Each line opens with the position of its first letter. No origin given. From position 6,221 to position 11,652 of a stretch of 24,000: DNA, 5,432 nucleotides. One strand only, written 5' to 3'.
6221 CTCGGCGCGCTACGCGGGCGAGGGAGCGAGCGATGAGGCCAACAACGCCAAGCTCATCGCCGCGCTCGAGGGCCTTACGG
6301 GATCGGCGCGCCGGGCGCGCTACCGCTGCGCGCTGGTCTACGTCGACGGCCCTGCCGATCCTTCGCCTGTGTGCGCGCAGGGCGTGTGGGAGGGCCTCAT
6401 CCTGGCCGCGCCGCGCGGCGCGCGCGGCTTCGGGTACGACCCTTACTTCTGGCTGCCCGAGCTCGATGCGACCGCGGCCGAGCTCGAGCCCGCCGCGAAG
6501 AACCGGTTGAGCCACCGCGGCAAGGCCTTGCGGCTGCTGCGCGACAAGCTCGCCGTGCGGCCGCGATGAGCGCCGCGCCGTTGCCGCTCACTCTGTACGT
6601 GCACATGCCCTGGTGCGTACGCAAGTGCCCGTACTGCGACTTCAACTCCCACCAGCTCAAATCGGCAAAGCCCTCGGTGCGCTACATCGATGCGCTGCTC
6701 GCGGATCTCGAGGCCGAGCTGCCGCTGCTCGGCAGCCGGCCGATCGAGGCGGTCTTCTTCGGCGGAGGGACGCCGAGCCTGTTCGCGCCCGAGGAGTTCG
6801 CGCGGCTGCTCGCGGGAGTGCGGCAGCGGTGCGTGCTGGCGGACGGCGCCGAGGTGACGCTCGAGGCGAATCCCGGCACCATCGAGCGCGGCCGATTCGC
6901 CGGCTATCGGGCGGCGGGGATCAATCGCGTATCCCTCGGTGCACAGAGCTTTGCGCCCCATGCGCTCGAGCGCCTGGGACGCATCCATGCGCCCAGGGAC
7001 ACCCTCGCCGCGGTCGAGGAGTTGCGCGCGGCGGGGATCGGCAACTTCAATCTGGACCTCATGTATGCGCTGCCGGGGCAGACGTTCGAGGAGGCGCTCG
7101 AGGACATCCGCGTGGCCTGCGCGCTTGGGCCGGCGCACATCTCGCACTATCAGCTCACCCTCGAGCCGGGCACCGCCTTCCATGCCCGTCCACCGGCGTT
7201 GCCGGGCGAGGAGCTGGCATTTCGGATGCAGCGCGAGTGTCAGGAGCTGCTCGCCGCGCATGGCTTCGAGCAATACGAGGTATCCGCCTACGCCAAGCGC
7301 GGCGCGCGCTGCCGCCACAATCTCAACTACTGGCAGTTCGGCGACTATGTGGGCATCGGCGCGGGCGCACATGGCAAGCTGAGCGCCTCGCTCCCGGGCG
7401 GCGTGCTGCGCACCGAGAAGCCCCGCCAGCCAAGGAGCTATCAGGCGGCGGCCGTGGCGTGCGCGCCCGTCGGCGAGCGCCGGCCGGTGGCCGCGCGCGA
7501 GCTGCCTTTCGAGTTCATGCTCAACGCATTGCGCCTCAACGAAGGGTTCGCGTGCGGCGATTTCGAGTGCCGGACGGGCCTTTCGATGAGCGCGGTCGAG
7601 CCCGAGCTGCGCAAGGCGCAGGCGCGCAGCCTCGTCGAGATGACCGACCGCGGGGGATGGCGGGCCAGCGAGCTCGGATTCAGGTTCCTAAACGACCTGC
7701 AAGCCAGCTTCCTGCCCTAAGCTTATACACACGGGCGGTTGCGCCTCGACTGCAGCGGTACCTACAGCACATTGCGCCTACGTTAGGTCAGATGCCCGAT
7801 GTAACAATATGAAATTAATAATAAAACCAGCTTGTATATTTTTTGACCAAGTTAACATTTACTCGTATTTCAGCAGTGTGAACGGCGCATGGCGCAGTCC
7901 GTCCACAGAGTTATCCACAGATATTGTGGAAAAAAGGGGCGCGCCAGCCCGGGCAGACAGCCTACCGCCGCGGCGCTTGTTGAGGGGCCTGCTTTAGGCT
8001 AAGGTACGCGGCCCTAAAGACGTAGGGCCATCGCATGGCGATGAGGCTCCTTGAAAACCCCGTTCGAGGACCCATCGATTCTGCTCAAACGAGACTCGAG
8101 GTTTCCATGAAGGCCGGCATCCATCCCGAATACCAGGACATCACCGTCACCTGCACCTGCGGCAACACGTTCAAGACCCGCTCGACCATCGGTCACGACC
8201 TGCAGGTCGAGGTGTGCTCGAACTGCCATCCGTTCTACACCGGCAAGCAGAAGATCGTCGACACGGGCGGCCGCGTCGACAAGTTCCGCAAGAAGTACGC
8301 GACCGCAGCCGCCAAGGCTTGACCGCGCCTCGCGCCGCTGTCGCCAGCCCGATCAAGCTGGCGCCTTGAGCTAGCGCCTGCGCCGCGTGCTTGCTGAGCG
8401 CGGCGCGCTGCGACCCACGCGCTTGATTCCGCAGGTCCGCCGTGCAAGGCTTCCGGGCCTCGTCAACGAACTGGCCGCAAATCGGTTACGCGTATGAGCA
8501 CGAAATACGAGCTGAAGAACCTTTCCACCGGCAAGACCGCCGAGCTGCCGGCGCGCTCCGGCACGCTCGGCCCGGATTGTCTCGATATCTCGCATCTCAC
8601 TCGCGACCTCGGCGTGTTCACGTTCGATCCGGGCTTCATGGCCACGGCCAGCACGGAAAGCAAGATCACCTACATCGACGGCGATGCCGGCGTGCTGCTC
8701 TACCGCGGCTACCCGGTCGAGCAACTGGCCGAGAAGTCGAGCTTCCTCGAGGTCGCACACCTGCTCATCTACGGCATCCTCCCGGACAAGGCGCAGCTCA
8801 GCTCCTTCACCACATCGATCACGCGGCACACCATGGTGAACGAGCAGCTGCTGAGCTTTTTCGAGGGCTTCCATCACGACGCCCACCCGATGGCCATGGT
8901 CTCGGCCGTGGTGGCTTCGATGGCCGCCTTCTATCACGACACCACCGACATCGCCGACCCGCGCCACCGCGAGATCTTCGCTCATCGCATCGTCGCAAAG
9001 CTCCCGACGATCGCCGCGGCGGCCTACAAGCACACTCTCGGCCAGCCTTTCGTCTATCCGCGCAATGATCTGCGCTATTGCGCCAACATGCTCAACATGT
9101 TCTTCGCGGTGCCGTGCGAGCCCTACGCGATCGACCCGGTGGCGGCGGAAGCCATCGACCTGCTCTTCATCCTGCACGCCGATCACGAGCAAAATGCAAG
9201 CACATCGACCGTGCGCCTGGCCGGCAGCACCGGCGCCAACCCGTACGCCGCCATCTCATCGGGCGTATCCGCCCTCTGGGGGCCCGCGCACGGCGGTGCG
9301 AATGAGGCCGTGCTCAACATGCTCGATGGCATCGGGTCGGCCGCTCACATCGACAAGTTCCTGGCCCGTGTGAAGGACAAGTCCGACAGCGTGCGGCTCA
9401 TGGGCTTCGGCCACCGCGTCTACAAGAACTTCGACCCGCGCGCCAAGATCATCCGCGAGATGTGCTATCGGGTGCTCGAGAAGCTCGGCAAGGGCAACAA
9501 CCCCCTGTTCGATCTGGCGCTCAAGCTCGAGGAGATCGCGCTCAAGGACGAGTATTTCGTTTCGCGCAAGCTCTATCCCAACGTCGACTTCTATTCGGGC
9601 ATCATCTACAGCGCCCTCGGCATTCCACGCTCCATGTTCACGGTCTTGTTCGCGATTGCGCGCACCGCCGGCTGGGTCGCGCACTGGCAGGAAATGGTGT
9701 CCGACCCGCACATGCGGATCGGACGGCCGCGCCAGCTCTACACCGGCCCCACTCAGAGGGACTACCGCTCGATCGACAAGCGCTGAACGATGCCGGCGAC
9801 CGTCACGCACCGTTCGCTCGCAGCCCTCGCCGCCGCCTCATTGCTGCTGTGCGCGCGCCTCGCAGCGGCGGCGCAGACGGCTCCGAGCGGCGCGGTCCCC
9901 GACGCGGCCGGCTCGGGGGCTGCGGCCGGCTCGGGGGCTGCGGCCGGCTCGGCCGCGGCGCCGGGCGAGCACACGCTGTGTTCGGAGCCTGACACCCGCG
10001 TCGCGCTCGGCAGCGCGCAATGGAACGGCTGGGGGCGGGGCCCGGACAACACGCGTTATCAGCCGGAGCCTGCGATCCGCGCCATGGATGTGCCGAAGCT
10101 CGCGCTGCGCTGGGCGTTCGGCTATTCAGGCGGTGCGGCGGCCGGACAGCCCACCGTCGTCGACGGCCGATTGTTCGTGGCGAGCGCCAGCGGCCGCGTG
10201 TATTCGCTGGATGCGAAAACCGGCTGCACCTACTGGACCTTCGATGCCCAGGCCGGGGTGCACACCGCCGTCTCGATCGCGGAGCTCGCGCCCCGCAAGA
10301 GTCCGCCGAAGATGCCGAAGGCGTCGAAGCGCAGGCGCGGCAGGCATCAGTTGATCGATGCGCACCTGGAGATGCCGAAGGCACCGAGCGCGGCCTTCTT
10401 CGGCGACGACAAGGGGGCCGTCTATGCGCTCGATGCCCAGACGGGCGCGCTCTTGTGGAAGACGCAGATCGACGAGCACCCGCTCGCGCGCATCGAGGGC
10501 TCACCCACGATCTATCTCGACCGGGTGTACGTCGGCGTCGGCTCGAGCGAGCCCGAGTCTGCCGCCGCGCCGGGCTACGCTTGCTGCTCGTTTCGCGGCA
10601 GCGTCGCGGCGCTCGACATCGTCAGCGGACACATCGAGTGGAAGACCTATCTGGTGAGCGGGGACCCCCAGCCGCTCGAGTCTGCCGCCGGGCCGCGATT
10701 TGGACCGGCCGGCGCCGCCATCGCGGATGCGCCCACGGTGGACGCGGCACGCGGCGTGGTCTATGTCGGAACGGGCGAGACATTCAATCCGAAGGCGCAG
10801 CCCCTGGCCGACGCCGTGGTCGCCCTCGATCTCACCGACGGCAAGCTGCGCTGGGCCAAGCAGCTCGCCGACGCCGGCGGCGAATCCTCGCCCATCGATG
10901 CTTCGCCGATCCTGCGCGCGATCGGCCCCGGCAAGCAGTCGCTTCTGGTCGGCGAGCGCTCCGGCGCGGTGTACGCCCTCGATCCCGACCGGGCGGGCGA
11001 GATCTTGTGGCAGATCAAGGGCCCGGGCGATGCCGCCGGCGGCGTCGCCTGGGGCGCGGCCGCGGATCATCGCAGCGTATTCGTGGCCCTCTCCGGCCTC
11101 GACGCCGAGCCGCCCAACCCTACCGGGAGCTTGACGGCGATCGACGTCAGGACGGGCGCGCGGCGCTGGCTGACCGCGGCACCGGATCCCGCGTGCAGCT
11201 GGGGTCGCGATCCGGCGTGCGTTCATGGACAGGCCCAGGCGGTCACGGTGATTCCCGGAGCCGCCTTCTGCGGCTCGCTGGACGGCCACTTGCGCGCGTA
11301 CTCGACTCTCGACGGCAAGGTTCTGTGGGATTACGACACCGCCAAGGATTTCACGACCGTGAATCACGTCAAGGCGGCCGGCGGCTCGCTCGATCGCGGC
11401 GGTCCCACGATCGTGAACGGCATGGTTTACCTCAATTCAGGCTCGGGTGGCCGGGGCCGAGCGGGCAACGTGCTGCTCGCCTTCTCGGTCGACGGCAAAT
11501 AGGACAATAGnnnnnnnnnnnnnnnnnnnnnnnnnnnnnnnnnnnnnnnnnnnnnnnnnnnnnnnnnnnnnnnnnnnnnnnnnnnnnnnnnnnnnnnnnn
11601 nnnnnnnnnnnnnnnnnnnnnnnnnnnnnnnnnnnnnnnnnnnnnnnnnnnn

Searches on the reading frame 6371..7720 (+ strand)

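Call 49: search_protein_families(library=pfam, proteins=[window:6371-7720:+])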
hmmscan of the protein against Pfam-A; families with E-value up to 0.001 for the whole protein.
window:6371-7720:+ (449 aa): 2 families
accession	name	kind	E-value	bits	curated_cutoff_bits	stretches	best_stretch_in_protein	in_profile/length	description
PF04055.27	Radical_SAM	-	1.7e-27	97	29.5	1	76-247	1-164/166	Radical SAM superfamily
PF06969.22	HemN_C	-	1e-07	32.4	24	1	375-439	3-67/67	HemN C-terminal domain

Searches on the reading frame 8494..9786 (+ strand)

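Call 49: search_protein_families(library=pfam, proteins=[window:8494-9786:+])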
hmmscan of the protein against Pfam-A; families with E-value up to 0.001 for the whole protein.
window:8494-9786:+ (430 aa): 1 family
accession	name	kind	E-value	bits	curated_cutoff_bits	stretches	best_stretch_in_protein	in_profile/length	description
PF00285.26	Citrate_synt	-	3.7e-138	460.9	27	1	47-413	1-357/357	Citrate synthase, C-terminal domain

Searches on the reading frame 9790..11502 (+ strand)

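Call 49: search_protein_families(library=pfam, proteins=[window:9790-11502:+])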
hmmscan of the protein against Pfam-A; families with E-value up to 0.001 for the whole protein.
window:9790-11502:+ (570 aa): 4 families
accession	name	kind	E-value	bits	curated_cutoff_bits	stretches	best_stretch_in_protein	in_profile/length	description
PF13360.13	PQQ_2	-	2.8e-32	112.7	27.6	3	203-366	37-153/233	Outer membrane protein assembly factor BamB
PF01011.28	PQQ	-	1.4e-28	100.4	26.7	1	78-410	1-339/595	Glucose/ethanol/alcohol dehydrogenase, beta-propeller domain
PF13570.13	Beta-prop_ACSF4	-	2.7e-20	73.4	133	0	96-164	115-184/329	Beta-alanine-activating enzyme, beta-propeller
PF25292.1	Beta-prop_CGLA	-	1.4e-05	25.2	26.8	0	128-162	47-80/316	Lambda-carrageenase beta-propeller domain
